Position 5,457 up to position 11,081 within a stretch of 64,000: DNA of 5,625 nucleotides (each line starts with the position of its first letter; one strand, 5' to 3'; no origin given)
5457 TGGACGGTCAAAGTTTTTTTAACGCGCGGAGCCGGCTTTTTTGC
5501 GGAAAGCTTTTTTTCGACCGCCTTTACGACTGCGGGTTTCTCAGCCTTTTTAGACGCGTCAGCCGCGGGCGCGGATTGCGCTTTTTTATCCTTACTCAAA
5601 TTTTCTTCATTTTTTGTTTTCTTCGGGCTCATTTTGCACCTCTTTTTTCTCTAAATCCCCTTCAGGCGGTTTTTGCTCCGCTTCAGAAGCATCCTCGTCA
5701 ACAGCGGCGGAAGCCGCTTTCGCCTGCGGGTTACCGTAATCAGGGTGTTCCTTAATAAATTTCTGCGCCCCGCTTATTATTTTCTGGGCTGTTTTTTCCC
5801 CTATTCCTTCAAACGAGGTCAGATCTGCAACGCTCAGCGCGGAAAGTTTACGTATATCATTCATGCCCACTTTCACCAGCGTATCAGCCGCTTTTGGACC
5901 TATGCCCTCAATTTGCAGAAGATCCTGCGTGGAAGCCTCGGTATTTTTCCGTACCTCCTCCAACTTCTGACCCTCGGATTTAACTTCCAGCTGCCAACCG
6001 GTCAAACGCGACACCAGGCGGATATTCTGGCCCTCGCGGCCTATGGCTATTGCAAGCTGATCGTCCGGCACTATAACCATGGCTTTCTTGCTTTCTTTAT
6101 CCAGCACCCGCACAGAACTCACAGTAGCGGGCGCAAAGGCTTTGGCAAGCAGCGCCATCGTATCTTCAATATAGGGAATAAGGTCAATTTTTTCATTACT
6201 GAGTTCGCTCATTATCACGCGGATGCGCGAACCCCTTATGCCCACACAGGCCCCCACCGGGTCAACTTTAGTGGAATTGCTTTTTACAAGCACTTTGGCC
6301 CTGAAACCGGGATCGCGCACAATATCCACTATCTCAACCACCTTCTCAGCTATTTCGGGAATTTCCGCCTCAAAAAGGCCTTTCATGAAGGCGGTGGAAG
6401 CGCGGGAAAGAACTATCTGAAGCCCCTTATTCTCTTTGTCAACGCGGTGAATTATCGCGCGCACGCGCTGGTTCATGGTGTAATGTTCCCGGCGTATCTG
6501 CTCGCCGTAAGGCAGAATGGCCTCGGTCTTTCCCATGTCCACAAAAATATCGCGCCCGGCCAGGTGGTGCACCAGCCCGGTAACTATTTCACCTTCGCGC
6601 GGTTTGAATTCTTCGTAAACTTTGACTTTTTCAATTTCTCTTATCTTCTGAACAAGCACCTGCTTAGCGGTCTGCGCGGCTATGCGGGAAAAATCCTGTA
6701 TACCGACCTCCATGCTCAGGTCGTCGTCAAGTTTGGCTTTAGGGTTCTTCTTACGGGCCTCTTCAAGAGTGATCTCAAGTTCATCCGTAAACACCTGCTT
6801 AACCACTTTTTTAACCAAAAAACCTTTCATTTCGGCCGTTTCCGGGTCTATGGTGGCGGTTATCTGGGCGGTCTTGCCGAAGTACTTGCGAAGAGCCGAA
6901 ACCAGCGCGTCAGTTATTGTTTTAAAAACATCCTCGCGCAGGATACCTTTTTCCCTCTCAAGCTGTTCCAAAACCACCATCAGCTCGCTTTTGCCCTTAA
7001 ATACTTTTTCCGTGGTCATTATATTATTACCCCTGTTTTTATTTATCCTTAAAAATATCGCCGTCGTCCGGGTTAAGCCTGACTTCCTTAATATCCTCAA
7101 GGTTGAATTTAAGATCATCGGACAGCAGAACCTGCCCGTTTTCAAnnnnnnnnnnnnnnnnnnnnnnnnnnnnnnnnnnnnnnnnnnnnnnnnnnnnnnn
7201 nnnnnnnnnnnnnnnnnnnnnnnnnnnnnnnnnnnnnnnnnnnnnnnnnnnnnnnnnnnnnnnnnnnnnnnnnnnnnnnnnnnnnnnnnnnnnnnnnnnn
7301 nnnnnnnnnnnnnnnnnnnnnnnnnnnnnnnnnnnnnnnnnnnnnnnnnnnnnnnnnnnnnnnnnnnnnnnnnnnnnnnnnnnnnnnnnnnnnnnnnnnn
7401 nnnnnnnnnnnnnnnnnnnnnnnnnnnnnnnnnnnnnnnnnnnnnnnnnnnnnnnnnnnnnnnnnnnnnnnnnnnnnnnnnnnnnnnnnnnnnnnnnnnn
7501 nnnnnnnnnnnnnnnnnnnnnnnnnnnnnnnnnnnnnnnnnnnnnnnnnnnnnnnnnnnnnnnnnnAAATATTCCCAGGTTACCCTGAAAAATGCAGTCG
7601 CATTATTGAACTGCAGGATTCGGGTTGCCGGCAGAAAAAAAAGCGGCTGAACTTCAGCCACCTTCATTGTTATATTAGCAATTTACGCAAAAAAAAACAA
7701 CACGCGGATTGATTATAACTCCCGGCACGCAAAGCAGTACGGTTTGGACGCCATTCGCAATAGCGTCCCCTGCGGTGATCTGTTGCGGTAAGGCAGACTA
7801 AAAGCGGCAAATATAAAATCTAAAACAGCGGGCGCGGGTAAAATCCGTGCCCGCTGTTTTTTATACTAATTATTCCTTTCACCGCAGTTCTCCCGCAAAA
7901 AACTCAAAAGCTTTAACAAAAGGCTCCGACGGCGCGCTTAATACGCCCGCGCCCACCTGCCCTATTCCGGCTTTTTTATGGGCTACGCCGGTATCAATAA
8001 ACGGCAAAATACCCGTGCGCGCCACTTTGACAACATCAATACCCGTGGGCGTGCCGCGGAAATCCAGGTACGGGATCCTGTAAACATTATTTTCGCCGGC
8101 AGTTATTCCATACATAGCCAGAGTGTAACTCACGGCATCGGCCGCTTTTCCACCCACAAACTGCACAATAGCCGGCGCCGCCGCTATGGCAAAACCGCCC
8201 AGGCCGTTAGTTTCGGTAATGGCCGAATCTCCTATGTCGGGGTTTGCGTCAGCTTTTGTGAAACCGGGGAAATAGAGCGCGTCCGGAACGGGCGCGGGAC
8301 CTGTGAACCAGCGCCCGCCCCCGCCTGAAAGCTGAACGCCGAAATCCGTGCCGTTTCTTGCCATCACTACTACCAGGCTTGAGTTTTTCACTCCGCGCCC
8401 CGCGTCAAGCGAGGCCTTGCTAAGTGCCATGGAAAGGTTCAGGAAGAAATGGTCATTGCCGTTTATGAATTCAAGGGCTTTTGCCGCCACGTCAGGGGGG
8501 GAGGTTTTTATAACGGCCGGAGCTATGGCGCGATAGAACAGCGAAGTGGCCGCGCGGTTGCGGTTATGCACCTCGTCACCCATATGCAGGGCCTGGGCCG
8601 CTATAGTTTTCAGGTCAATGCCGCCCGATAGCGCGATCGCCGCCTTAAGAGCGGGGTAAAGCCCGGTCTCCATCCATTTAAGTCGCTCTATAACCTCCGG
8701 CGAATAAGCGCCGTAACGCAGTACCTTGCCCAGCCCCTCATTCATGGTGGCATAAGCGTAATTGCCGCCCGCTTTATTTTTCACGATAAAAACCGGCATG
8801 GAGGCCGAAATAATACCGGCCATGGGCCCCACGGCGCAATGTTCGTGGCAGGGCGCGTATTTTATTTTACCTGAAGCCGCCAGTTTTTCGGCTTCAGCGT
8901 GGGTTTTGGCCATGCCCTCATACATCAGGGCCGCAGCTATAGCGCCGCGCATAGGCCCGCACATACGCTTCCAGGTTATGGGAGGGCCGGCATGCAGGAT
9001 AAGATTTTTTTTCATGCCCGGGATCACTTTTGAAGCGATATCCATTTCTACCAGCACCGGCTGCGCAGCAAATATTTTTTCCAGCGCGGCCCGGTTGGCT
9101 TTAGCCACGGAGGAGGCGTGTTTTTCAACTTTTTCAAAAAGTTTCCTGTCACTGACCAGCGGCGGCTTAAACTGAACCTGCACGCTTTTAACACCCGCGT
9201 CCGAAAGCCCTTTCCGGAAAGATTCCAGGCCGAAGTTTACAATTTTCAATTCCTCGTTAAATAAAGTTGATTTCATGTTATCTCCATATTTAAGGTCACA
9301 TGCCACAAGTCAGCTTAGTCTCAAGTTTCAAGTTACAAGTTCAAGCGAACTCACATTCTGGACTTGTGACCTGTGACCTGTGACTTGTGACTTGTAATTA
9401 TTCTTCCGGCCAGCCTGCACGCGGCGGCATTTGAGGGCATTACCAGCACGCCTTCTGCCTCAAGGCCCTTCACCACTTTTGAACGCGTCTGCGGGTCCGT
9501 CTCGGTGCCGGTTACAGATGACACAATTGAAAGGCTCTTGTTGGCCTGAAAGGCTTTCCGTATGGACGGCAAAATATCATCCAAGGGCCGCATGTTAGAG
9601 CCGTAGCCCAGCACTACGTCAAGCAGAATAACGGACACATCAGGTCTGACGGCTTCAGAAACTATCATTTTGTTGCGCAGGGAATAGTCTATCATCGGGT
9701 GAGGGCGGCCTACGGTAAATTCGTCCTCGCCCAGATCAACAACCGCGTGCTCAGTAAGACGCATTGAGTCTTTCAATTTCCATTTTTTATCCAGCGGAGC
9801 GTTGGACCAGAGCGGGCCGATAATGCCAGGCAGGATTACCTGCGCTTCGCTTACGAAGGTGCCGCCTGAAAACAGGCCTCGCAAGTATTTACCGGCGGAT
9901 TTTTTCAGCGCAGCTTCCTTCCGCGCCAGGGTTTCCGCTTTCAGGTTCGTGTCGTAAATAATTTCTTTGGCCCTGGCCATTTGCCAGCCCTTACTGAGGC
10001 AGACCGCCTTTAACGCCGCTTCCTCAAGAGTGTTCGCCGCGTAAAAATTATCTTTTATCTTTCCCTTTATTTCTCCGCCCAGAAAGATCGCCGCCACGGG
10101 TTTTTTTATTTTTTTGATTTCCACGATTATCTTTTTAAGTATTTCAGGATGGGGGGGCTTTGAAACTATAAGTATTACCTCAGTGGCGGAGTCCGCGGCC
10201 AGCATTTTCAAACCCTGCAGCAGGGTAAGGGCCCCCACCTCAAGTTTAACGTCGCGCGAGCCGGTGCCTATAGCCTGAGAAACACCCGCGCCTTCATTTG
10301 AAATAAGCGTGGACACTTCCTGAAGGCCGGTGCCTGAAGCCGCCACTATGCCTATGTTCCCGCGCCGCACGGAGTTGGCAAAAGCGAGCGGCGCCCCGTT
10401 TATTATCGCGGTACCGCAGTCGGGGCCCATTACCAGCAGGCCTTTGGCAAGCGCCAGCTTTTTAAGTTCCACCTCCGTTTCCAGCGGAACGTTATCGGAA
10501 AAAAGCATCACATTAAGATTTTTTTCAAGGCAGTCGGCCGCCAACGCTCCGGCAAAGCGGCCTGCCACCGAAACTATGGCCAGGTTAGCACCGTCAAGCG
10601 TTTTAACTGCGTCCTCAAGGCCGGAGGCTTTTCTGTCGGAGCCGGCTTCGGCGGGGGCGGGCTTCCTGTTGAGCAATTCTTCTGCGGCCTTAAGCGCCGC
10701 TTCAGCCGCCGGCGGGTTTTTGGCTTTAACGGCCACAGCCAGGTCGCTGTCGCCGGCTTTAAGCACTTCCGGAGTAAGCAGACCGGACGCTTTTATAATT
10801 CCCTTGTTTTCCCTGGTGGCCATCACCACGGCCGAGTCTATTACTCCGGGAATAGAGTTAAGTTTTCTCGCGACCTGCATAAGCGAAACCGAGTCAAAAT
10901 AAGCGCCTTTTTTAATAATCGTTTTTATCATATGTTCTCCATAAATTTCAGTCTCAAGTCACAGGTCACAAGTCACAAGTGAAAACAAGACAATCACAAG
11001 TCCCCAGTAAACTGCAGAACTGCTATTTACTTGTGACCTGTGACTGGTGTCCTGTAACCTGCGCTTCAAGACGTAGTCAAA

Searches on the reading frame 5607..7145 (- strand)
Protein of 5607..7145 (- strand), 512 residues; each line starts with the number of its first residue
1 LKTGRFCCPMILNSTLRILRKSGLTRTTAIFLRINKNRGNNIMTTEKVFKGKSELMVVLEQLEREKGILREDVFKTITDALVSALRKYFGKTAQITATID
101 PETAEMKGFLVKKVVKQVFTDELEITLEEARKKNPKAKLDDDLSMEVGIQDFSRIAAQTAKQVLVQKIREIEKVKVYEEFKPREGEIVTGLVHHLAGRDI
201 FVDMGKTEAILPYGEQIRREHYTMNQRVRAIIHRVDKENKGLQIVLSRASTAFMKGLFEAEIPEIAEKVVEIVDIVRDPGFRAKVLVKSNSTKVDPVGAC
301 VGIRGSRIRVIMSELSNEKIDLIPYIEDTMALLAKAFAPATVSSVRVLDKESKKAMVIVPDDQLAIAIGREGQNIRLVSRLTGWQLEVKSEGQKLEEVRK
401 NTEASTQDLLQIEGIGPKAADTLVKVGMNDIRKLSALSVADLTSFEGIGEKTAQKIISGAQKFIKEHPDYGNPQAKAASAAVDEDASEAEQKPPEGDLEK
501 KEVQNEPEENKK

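Call 74: search_protein_families(library=pfam, proteins=[window:5607-7145:-], max_evalue=0.00001)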
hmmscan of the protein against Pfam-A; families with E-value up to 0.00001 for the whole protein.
window:5607-7145:- (512 aa): 5 families
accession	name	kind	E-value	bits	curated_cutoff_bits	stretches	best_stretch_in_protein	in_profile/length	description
PF08529.16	NusA_N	-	4.1e-34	117.8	23.8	1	54-173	1-118/119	NusA N-terminal domain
PF13184.12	KH_5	-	2e-24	85.9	27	1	279-346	1-68/69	NusA-like KH domain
PF14520.12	HHH_5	-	4.3e-14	53.2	27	1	407-462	2-57/57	Helix-hairpin-helix domain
PF00633.29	HHH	-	5.4e-09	35.9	24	0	436-458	7-29/30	Helix-hairpin-helix motif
PF00575.29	S1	-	1e-07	32.7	22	0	181-244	1-71/74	S1 RNA binding domain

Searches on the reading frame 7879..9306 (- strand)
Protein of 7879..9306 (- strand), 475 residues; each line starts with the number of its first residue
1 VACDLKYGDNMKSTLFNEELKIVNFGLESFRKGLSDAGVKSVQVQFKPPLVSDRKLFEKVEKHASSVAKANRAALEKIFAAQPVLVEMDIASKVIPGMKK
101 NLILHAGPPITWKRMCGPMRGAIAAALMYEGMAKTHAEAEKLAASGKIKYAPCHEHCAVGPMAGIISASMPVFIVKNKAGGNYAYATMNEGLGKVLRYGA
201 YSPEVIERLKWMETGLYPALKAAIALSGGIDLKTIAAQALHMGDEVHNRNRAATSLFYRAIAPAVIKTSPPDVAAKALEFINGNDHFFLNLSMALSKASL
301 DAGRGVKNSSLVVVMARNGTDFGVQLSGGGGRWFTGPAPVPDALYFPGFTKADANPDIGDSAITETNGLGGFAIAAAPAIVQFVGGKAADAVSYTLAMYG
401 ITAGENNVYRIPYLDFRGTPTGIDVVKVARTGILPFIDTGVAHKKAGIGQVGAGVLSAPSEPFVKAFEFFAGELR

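Call 74: search_protein_families(library=pfam, proteins=[window:7879-9306:-], max_evalue=0.00001)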
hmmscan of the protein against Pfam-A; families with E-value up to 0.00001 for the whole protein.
window:7879-9306:- (475 aa): 1 family
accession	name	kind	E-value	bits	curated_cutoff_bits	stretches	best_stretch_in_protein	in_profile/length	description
PF06545.17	AllG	-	1e-95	319.8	27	1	148-361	1-215/215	Oxamate carbamoyltransferase subunit AllG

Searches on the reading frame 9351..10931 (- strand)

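Call 74: search_protein_families(library=pfam, proteins=[window:9351-10931:-], max_evalue=0.00001)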
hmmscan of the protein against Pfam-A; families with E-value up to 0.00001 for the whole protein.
window:9351-10931:- (526 aa): 1 family
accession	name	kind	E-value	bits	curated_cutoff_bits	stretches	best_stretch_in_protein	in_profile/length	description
PF00549.24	Ligase_CoA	-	1.5e-28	99.9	24.5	1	353-510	1-127/128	CoA-ligase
